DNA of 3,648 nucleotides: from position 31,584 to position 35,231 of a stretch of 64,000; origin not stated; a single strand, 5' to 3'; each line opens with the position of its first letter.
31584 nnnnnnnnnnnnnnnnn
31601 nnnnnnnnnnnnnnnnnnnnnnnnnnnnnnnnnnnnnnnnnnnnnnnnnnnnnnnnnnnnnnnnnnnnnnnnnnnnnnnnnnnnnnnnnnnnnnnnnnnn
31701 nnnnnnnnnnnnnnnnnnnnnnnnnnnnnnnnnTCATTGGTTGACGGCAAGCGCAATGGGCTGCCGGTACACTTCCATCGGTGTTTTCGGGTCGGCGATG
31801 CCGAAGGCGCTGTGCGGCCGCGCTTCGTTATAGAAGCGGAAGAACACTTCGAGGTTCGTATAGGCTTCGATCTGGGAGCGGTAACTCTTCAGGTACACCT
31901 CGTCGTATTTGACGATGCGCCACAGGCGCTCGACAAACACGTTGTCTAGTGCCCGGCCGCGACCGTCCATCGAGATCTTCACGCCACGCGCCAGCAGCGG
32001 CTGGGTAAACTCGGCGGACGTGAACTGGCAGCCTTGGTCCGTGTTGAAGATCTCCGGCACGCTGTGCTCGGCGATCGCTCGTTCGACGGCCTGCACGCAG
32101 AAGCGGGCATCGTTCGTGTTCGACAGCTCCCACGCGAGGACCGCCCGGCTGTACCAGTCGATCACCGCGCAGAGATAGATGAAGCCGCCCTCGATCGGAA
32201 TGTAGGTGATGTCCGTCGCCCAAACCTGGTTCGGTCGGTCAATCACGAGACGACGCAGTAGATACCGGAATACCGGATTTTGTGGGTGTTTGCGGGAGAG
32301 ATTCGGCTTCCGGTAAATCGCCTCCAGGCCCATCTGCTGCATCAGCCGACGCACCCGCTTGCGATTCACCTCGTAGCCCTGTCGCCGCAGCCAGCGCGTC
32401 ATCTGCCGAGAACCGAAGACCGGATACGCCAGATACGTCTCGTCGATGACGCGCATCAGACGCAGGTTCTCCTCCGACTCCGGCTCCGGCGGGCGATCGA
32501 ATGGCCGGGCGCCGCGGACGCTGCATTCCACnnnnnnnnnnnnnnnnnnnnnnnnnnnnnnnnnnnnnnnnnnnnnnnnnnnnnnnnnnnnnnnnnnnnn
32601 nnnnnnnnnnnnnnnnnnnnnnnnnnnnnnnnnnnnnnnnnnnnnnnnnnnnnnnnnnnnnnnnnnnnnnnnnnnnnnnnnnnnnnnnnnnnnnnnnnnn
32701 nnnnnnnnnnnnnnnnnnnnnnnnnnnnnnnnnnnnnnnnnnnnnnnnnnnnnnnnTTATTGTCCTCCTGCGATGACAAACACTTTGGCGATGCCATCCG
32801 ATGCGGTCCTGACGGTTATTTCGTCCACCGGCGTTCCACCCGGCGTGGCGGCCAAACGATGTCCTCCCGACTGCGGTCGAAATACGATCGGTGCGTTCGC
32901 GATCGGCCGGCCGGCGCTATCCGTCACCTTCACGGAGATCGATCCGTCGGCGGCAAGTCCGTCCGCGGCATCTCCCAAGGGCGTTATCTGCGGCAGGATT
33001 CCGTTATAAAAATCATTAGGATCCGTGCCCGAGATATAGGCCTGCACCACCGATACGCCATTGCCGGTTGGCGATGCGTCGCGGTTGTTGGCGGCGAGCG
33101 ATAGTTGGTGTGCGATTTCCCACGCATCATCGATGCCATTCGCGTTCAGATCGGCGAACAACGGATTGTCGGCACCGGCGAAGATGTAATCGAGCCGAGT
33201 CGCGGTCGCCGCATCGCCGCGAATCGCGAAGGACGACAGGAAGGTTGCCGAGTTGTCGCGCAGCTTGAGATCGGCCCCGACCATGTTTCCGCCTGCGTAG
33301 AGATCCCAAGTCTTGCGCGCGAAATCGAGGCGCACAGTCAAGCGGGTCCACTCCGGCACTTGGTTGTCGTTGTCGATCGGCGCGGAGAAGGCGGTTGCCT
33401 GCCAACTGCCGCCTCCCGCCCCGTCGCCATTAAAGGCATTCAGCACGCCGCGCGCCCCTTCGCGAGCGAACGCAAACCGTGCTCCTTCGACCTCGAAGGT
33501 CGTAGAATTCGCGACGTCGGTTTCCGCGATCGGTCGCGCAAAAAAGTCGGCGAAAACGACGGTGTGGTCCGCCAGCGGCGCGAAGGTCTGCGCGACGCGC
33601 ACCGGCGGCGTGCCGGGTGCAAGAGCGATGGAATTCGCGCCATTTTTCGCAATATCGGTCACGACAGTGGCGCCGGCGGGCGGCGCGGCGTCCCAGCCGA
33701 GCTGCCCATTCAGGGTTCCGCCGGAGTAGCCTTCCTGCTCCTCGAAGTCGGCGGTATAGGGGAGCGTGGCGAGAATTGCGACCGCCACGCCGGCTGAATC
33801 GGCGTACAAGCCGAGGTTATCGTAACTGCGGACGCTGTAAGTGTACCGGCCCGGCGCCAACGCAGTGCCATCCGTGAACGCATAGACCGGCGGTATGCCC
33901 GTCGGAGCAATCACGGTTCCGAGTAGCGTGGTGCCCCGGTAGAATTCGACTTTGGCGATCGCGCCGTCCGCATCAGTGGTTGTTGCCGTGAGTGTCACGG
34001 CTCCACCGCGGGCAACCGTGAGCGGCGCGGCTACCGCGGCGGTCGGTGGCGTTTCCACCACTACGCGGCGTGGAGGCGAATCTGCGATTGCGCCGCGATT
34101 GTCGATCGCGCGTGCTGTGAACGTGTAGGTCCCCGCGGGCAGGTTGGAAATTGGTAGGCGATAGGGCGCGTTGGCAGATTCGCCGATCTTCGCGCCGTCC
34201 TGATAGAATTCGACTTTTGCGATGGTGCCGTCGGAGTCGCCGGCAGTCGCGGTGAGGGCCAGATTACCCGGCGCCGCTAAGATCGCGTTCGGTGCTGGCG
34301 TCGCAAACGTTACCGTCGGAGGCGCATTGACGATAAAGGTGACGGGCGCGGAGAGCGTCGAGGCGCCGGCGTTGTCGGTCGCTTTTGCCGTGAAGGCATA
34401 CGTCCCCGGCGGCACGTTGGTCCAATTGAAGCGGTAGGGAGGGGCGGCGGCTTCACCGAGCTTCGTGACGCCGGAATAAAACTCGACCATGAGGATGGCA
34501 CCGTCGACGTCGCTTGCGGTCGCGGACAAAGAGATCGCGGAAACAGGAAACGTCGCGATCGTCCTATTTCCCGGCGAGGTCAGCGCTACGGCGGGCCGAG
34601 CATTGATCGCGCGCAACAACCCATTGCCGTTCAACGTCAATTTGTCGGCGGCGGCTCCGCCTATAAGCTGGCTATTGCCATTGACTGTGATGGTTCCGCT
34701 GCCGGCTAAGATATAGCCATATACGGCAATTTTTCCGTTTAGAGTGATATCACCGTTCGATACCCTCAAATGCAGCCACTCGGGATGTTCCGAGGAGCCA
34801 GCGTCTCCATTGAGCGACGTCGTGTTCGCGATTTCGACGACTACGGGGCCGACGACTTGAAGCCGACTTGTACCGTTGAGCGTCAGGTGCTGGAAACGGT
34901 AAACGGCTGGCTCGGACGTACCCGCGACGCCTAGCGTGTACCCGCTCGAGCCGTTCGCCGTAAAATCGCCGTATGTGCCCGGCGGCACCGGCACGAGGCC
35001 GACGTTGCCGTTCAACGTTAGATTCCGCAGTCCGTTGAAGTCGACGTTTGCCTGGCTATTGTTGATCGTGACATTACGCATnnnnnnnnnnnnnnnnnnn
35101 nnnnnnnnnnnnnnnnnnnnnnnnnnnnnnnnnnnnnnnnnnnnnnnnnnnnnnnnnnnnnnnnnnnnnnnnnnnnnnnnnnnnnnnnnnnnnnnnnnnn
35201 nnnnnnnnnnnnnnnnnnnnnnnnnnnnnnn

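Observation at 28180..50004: Type IV filament machine hard-linked to a mini-Clp ATPase, secreted Ig protein, lipase-type toxin and immunity array: candidate new toxin-delivery system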

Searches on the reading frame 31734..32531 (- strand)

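Call 5: search_protein_families(library=pfam, max_evalue=0.01, proteins=[window:31734-32531:-])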
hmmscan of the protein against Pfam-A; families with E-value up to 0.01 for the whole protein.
window:31734-32531:- (265 aa): 5 families
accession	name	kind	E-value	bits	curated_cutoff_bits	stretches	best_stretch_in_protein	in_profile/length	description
PF00665.32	rve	-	4.5e-25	88.3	32.6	1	99-193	3-101/102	Integrase core domain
PF13276.12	HTH_21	-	2.9e-17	63.1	28.1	1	21-76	2-59/60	HTH-like domain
PF13683.12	rve_3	-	1.7e-11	44.2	26.5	1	182-246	1-65/67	Integrase core domain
PF24764.1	rva_4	-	2.2e-08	34.5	26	1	97-212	4-116/194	Integrase core domain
PF13610.12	DDE_Tnp_IS240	-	0.0043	17.6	27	0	103-173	3-73/139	DDE domain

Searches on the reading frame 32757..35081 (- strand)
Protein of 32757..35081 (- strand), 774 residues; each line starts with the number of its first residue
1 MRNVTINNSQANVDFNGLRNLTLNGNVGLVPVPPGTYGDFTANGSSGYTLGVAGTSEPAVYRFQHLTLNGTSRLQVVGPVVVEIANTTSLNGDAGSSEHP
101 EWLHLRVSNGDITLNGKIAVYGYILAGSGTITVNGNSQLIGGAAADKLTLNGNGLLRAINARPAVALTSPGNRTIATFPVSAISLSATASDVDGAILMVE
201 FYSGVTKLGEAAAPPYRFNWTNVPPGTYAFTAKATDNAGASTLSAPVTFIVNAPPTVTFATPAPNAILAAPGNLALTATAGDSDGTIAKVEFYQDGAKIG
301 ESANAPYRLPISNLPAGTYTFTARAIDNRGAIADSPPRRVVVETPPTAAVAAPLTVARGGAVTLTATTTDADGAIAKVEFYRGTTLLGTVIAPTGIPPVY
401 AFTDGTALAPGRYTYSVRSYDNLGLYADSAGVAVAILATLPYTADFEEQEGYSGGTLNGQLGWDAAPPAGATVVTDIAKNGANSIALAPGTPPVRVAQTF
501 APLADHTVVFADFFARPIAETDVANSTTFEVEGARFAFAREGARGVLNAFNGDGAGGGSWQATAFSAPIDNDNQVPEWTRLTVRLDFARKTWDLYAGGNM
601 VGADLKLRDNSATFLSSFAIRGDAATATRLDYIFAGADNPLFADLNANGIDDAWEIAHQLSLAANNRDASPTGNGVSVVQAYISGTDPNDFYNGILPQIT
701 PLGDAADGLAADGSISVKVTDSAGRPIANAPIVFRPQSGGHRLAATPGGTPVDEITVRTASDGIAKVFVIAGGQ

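Call 5: search_protein_families(library=pfam, max_evalue=0.01, proteins=[window:32757-35081:-])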
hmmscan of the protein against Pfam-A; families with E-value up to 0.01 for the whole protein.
window:32757-35081:- (774 aa): 10 families
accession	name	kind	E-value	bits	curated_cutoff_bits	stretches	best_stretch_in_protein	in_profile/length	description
PF17957.7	Big_7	-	2e-35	121.7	24.1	3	255-323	1-70/70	Bacterial Ig domain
PF07495.19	Y_Y_Y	-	2.2e-11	43.9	26.6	1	217-244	29-56/65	Y_Y_Y domain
PF19077.6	Big_13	-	8e-09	36.4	27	0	186-251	34-100/102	Bacterial Ig-like domain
PF22352.2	K319L-like_PKD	-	6.3e-07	29.8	27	0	274-333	14-76/84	K319L-like, PKD domain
PF00801.26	PKD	-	2e-06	28.1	23.5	0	185-248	19-79/80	PKD domain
PF16640.11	Big_3_5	-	5.3e-06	27.3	35.5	0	351-429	3-78/88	Bacterial Ig-like domain (group 3)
PF02369.22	Big_1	-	3.9e-05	24.1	34.9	1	706-748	13-54/93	Bacterial Ig-like domain (group 1)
PF24421.1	Ig_J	-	4.6e-05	23.9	29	0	217-254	67-104/104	Tip attachment protein J, Ig-like domain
PF13750.12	Big_3_3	-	0.008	16.3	27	0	216-261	5-52/157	Bacterial Ig-like domain (group 3)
PF13620.12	CarboxypepD_reg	-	0.0086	16.8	32.3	0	714-743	1-30/82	Carboxypeptidase regulatory-like domain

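Call 8: search_protein_families(library=ncbifam, max_evalue=0.01, proteins=[window:32757-35081:-])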
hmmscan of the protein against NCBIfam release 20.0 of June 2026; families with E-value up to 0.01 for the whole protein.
window:32757-35081:- (774 aa): 1 family
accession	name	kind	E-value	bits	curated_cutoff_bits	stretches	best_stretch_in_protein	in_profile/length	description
NF047446.1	barrel_OmpL47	domain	3.5e-05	24.2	40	0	277-330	8-56/68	OmpL47-type beta-barrel domain-containing protein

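Call 90: search_protein_families(library=padloc, max_evalue=0.001, proteins=[window:32757-35081:-])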
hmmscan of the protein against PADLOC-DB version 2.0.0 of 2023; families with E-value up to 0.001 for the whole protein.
window:32757-35081:- (774 aa): 0 families
